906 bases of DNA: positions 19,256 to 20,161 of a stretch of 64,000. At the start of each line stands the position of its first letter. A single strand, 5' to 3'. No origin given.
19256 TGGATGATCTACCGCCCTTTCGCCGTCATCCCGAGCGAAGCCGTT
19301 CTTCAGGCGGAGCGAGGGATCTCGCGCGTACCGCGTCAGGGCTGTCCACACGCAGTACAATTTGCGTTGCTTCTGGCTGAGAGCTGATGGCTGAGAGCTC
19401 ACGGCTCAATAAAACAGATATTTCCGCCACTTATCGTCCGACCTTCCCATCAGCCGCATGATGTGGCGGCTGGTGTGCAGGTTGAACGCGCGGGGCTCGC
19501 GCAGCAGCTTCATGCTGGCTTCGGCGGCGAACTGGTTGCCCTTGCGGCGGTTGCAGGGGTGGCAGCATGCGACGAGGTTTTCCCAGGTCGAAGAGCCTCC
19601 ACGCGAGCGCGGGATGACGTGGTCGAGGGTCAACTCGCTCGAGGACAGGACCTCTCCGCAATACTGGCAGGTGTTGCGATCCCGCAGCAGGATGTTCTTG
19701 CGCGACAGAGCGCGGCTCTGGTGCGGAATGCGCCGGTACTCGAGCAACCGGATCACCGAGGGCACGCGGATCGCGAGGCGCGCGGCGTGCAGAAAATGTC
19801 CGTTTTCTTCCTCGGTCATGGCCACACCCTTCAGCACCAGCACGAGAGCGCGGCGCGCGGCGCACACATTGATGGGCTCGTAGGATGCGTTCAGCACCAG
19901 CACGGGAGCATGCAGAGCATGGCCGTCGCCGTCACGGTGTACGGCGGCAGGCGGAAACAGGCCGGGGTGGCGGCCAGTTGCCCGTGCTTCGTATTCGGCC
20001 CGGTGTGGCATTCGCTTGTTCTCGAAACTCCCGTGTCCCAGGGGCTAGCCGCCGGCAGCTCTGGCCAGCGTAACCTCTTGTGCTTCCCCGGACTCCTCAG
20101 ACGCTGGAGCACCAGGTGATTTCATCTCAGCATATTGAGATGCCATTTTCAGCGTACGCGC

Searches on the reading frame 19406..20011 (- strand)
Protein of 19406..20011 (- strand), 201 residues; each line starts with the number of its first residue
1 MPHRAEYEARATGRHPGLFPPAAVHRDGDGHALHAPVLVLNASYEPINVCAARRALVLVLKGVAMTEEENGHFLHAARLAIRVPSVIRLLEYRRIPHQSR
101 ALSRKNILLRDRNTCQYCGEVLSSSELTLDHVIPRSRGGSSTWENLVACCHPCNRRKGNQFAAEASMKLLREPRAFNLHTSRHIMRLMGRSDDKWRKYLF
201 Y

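Call 74: search_protein_families(library=pfam, proteins=[window:19406-20011:-], max_evalue=0.00001)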
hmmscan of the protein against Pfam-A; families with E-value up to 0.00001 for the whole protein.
window:19406-20011:- (201 aa): 3 families
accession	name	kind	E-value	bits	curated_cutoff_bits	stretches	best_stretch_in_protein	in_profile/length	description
PF14279.12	HNH_5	-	7.8e-18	64.6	27.5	1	115-169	1-55/56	HNH endonuclease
PF01844.29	HNH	-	2.3e-15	56.9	21.4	1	115-160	1-47/47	HNH endonuclease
PF13395.12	HNH_4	-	2.6e-08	34.1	22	1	115-162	1-53/54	HNH endonuclease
